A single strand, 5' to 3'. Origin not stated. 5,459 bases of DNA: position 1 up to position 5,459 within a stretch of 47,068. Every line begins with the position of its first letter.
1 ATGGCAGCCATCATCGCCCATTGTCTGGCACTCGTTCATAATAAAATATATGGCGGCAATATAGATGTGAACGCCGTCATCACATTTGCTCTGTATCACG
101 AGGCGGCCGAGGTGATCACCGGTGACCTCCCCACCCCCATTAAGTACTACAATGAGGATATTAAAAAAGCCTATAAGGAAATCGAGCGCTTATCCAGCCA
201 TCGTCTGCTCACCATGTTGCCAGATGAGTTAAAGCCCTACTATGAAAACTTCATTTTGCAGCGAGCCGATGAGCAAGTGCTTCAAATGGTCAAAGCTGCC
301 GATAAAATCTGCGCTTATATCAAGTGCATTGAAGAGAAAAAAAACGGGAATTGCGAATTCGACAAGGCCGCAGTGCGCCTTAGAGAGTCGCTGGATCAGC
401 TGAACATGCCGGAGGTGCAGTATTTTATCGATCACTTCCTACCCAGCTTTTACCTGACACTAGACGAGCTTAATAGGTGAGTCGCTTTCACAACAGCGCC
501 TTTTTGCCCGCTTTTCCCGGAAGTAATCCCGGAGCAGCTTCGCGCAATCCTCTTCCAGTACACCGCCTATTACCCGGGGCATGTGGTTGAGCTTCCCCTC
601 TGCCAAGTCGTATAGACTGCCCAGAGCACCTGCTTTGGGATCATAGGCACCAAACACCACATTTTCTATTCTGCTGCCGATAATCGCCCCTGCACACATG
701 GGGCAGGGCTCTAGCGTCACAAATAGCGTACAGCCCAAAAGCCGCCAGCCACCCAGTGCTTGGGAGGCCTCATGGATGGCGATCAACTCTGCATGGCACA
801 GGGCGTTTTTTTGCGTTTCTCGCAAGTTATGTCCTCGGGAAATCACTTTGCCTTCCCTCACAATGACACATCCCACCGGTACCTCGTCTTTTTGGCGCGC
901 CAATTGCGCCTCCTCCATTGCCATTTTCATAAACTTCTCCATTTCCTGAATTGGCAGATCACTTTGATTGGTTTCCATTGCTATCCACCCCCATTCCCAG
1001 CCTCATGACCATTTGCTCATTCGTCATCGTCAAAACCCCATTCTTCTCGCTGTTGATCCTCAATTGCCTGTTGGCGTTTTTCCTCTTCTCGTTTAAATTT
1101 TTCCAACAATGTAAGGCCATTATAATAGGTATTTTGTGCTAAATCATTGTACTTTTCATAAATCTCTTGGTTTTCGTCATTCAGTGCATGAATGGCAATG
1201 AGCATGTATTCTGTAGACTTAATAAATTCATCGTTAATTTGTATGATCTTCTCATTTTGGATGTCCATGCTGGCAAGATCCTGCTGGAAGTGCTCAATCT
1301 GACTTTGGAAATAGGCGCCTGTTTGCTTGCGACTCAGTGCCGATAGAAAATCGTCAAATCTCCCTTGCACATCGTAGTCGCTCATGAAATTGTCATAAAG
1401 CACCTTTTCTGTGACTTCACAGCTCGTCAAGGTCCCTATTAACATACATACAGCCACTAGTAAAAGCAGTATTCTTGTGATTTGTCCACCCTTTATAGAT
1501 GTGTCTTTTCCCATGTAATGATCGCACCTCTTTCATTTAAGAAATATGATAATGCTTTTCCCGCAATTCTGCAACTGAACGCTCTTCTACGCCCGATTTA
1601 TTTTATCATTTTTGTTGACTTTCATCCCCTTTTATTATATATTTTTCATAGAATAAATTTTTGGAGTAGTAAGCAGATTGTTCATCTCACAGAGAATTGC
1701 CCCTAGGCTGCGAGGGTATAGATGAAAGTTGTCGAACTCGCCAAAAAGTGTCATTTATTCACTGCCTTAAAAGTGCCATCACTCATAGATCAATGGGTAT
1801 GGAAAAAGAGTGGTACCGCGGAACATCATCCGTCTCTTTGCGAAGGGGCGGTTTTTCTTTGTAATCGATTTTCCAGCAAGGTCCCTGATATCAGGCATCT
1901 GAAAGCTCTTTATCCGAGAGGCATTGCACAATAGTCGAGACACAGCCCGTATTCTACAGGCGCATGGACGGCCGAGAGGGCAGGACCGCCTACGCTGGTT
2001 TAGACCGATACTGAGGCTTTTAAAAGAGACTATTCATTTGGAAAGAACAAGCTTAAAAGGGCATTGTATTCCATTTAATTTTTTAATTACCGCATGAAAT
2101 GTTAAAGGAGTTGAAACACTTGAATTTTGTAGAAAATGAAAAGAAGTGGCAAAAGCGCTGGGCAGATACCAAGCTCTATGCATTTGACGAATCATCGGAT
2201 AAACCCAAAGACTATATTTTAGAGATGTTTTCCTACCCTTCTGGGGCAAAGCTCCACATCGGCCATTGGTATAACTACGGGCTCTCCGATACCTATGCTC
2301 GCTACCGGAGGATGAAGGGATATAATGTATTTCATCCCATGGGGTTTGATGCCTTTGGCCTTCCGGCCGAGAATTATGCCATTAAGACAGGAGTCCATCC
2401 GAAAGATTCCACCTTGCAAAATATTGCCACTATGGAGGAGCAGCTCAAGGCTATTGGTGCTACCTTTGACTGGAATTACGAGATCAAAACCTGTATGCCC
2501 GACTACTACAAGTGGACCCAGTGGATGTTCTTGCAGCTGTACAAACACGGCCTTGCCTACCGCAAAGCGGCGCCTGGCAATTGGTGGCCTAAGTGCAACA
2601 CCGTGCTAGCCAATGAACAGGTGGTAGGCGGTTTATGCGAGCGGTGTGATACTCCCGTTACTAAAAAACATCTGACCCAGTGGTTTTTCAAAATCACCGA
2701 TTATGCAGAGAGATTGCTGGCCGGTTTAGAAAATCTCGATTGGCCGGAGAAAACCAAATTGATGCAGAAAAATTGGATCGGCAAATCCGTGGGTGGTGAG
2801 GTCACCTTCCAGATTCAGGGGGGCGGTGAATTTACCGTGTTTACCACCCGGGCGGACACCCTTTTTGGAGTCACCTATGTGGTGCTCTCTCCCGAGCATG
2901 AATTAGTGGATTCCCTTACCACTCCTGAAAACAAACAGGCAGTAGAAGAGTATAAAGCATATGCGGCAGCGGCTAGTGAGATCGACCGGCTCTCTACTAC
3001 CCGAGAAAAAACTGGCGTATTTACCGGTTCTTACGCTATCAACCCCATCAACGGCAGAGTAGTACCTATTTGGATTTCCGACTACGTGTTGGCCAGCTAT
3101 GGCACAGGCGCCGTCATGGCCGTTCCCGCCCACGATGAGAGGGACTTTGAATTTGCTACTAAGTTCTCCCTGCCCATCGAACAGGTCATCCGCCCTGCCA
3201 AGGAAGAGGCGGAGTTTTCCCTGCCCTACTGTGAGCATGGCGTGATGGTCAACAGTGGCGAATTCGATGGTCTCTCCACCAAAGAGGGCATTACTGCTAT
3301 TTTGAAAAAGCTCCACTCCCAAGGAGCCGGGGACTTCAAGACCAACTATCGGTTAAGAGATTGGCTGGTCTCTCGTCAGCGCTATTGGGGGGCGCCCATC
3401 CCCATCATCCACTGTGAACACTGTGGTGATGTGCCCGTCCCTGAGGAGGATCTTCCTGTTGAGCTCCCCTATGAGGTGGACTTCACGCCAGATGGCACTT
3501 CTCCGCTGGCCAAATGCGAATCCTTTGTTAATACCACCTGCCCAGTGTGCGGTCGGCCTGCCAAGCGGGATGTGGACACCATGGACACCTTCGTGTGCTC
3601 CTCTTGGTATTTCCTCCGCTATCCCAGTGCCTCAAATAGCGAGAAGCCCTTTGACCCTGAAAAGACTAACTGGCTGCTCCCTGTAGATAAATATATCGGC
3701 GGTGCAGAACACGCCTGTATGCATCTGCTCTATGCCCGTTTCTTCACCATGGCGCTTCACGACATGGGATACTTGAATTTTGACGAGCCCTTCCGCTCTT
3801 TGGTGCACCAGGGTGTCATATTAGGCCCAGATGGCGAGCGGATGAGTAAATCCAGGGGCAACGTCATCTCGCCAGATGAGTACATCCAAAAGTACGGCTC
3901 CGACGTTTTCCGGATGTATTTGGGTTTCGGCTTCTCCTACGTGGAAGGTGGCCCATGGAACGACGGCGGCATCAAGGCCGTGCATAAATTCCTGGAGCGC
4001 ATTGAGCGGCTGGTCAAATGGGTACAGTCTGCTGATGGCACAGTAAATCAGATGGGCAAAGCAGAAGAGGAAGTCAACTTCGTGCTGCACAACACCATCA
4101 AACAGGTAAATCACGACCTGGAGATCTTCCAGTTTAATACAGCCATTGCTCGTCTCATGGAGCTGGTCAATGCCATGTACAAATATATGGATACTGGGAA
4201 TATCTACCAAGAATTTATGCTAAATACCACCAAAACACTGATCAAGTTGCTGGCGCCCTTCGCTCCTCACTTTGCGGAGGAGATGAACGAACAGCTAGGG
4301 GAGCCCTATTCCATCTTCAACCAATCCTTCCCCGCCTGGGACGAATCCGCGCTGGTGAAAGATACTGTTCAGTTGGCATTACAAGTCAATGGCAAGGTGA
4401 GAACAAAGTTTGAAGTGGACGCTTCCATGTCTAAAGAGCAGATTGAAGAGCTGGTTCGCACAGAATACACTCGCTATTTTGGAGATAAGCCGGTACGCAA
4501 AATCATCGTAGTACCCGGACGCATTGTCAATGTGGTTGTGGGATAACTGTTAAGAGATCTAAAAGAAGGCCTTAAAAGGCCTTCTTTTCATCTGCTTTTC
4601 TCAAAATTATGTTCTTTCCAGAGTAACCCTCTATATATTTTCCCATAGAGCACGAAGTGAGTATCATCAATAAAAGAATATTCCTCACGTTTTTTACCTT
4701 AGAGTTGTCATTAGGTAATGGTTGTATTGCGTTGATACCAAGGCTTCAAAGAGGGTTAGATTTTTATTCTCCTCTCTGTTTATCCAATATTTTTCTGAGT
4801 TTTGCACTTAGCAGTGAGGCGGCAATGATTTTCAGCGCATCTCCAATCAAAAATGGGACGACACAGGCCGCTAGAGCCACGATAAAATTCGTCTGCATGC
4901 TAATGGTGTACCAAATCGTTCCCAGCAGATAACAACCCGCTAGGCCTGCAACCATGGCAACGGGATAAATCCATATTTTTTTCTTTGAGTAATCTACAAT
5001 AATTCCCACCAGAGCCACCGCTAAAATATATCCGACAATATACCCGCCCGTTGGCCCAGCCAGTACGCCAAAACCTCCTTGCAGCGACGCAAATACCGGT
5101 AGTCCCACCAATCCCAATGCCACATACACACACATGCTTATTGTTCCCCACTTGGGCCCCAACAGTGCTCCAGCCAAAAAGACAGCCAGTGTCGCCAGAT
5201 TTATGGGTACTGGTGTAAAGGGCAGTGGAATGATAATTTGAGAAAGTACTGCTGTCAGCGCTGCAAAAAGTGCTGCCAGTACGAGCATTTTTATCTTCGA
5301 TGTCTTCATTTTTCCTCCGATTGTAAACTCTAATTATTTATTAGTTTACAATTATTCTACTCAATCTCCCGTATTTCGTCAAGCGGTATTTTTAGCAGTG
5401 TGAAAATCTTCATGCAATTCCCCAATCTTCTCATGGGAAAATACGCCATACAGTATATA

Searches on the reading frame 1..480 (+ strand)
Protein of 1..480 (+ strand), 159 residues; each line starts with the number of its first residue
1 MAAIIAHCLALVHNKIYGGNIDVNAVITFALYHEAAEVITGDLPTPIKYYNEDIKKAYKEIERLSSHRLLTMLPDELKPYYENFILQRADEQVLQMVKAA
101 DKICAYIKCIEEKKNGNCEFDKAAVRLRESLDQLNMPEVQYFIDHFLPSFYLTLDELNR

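Call 19: search_protein_families(library=pfam, proteins=[window:1-480:+])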
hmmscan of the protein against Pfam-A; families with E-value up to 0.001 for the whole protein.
window:1-480:+ (159 aa): 2 families
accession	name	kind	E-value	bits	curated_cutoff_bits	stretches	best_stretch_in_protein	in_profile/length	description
PF12917.13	YfbR-like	-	1.8e-58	197.6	25.9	1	2-150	33-182/182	5'-deoxynucleotidase YfbR-like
PF13023.12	HD_3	-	1.3e-08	35.3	22.5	1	8-123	32-144/165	HD domain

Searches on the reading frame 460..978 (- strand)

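Call 19: search_protein_families(library=pfam, proteins=[window:460-978:-])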
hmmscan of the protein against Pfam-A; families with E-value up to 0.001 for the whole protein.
window:460-978:- (172 aa): 3 families
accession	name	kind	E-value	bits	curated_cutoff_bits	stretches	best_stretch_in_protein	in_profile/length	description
PF14437.12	MafB19-deam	-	3.8e-39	134.3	27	1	12-157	2-142/142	MafB19-like deaminase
PF00383.29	dCMP_cyt_deam_1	-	4e-32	110.6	25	1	12-110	3-101/102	Cytidine and deoxycytidylate deaminase zinc-binding region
PF14439.12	Bd3614-deam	-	1.2e-07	32.1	38.5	1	29-110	5-89/113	Bd3614-like deaminase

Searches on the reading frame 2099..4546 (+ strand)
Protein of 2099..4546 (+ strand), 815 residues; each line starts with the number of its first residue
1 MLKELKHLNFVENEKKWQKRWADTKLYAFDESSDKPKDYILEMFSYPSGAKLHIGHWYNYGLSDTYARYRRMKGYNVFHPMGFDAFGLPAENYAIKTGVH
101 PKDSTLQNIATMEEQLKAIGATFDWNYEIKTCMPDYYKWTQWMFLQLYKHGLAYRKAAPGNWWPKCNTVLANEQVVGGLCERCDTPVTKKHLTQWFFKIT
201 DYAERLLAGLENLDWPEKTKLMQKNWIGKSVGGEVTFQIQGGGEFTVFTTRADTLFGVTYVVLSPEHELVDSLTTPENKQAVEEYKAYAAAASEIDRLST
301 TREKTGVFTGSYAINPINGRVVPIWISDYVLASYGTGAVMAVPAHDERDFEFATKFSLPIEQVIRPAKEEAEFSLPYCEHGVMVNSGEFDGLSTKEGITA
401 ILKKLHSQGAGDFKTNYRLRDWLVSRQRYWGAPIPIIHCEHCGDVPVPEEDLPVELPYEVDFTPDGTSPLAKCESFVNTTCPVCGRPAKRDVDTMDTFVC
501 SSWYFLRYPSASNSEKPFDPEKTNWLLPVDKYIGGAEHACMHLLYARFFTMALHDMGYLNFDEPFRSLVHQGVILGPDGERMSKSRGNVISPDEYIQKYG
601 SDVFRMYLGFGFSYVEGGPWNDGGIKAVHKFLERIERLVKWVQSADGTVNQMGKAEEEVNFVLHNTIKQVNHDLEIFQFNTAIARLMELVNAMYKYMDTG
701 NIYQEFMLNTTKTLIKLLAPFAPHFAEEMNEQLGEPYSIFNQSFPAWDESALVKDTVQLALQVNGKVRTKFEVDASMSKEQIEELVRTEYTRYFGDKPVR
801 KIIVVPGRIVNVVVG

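Call 18: search_protein_families(library=pfam, proteins=[window:2099-4546:+])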
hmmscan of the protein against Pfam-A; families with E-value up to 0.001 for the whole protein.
window:2099-4546:+ (815 aa): 5 families
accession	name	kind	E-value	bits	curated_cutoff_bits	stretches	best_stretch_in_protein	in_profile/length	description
PF13603.12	tRNA-synt_1_2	-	4.6e-69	232.1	25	1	224-405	1-184/185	Leucyl-tRNA synthetase, editing domain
PF00133.28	tRNA-synt_1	-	2.1e-45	155.6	22.7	2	16-229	1-227/414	tRNA synthetases class I (I, L, M and V)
PF09334.17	tRNA-synt_1g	-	1.7e-27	96.7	20.1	2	45-185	8-144/391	tRNA synthetases class I (M)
PF08264.19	Anticodon_1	-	6.8e-23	81.6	25.1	1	663-779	8-144/148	Anticodon-binding domain of tRNA ligase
PF01406.26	tRNA-synt_1e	-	0.00049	20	27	0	565-608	238-280/301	tRNA synthetases class I (C) catalytic domain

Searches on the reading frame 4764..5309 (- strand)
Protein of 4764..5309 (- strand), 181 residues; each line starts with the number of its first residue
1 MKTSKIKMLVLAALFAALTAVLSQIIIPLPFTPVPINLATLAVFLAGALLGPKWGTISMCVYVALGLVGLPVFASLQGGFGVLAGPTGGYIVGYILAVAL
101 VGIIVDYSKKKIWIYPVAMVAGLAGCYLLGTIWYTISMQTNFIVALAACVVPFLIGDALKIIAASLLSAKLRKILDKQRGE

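Call 19: search_protein_families(library=pfam, proteins=[window:4764-5309:-])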
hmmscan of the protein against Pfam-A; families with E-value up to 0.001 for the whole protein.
window:4764-5309:- (181 aa): 2 families
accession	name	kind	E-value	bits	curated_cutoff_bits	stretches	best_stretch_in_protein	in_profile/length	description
PF02632.19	BioY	-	2e-44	151.4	25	1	31-173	1-140/140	BioY family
PF12822.12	ECF_trnsprt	-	1.1e-07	32.4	30.7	1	7-167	1-164/169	ECF transporter, substrate-specific component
